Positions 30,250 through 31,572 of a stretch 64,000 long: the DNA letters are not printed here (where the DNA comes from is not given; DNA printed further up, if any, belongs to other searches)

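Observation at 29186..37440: Second MreB paralogue embedded in an envelope-glycan locus (GT4, MreB2, DUF4012, GT2, GT2, O-antigen-ligase-like, GT2)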

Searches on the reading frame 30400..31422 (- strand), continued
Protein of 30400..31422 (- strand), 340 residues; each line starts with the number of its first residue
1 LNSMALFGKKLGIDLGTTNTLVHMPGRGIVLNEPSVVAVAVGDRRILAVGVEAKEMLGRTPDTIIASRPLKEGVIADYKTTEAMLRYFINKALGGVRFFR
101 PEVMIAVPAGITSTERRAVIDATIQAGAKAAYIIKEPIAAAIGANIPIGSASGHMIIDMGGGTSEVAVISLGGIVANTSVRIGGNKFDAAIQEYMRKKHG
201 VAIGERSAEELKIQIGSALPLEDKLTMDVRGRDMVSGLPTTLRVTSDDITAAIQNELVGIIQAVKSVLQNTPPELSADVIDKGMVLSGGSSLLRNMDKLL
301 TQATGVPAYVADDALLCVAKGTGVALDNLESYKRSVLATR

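Call 47: find_encoding_contigs(protein=P0432, flank=9000, max_places=1)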
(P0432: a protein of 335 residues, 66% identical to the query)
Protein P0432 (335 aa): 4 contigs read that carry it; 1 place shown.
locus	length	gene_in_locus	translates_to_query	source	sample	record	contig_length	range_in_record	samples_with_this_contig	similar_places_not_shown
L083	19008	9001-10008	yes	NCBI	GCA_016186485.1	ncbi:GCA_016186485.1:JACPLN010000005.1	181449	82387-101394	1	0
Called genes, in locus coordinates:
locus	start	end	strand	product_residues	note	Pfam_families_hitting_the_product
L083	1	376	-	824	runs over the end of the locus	PF20437:LonC_helical, PF13654:AAA_32, PF20436:LonB_AAA-LID, PF05362:Lon_C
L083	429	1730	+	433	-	PF22053:DUF6938 (faint)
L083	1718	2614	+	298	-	-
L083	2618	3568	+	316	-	PF02449:Glyco_hydro_42 (faint)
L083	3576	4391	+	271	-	PF00535:Glycos_transf_2, PF10111:Glyco_tranf_2_2, PF13641:Glyco_tranf_2_3 (weak)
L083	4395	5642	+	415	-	PF00089:Trypsin, PF10459:Peptidase_S46 (faint), PF13365:Trypsin_2, PF13180:PDZ_2, PF00595:PDZ (weak), PF17820:PDZ_6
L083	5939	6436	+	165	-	-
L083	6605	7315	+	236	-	-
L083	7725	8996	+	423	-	PF00275:EPSP_synthase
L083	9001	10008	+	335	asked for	PF00012:HSP70 (faint), PF06723:MreB_Mbl, PF00022:Actin (weak), PF14450:FtsA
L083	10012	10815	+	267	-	PF13177:DNA_pol3_delta2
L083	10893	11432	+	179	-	-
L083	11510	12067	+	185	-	PF01765:RRF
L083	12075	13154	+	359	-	PF02163:Peptidase_M50, PF00595:PDZ (weak), PF13180:PDZ_2 (weak), PF17820:PDZ_6 (weak)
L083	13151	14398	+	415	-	PF00587:tRNA-synt_2b, PF03129:HGTP_anticodon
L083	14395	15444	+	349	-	PF00022:Actin (weak), PF06723:MreB_Mbl, PF11104:PilM_2 (faint), PF00012:HSP70, PF14450:FtsA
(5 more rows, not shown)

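Call 48: find_encoding_contigs(protein=P0429, flank=9000, max_places=1)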
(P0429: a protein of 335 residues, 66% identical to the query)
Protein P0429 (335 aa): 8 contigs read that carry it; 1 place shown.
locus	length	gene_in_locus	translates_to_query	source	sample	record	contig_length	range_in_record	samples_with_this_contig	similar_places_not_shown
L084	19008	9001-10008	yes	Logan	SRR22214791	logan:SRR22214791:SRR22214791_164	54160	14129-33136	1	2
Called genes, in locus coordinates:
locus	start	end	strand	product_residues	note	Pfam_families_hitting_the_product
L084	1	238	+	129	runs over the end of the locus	PF00416:Ribosomal_S13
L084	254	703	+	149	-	PF00411:Ribosomal_S11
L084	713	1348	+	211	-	PF00163:Ribosomal_S4, PF01479:S4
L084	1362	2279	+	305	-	PF01193:RNA_pol_L, PF13656:RNA_pol_L_2 (faint), PF01000:RNA_pol_A_bac, PF03118:RNA_pol_A_CTD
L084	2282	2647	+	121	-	PF01196:Ribosomal_L17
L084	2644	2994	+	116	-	PF00572:Ribosomal_L13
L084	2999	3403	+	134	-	PF00380:Ribosomal_S9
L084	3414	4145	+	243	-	PF12705:PDDEXK_1, PF01930:Cas_Cas4 (weak)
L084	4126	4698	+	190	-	PF02245:Pur_DNA_glyco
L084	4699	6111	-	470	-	PF08308:PEGA (weak)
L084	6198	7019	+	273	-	-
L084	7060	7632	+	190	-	-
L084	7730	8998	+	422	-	PF00275:EPSP_synthase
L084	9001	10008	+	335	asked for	PF06723:MreB_Mbl, PF00022:Actin, PF00012:HSP70, PF14450:FtsA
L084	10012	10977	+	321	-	PF13177:DNA_pol3_delta2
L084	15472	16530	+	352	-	PF00022:Actin (faint), PF06723:MreB_Mbl, PF11104:PilM_2 (faint), PF00012:HSP70, PF14450:FtsA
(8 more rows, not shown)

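Call 49: find_encoding_contigs(protein=P0422, flank=9000, max_places=1)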
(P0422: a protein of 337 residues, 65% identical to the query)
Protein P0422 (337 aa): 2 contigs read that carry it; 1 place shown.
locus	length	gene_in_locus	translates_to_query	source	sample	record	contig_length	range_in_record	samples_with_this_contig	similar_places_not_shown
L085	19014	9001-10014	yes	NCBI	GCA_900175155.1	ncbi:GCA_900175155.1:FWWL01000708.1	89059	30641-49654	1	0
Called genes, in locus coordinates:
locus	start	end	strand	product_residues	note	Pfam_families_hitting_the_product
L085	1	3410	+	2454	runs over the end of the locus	-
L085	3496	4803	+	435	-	PF00005:ABC_tran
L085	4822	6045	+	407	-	PF12704:MacB_PCD, PF02687:FtsX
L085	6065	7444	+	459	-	PF08308:PEGA (weak)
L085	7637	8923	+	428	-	PF00275:EPSP_synthase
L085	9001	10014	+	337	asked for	PF00022:Actin, PF06723:MreB_Mbl, PF11104:PilM_2 (faint), PF00012:HSP70, PF14450:FtsA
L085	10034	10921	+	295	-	PF13177:DNA_pol3_delta2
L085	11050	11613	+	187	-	PF01765:RRF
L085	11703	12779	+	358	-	PF02163:Peptidase_M50, PF00595:PDZ (weak), PF13180:PDZ_2, PF17820:PDZ_6 (weak)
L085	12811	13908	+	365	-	PF06723:MreB_Mbl, PF00022:Actin (faint), PF00012:HSP70, PF11104:PilM_2 (faint), PF14450:FtsA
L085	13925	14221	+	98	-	PF02686:GatC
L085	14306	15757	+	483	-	PF01425:Amidase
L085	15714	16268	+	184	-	-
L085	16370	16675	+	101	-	PF13083:KH_KhpA-B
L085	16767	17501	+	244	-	PF01746:tRNA_m1G_MT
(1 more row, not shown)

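Call 65: find_related_loci(query=P0432, collection=metagenome_contigs, flank=8000)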
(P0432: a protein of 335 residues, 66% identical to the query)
Query P0432 (335 aa) in metagenome_contigs; peptide patterns used: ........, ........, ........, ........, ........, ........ (x = any residue, [..] = any of these).
463 stretches matched a pattern; 110 encode a relative of the query (tblastn E <= 1e-3); the best 80 are kept; 80 distinct loci.
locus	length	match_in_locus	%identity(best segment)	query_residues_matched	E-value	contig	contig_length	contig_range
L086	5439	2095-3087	79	5-335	0e+0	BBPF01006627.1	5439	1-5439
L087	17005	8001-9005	78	1-335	7e-178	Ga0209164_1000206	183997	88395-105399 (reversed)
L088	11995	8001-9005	77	1-335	5e-177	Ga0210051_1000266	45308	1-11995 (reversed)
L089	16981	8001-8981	80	1-327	2e-171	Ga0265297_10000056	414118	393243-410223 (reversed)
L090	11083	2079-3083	73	1-335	3e-168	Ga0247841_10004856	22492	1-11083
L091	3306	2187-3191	73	1-335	7e-176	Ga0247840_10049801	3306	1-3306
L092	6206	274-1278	71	1-335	4e-164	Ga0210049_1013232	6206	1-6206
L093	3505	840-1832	72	5-334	1e-169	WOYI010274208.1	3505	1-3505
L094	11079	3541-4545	70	1-335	1e-161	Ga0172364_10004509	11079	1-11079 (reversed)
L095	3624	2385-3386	70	1-334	1e-166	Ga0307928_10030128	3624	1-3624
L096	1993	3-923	72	29-335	3e-164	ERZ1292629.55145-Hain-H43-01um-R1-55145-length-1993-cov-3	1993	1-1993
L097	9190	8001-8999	69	2-335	3e-152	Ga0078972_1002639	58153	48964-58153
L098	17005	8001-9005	74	1-335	1e-169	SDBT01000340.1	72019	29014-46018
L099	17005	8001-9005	77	1-335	1e-176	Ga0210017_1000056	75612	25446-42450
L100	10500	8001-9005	64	1-334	2e-146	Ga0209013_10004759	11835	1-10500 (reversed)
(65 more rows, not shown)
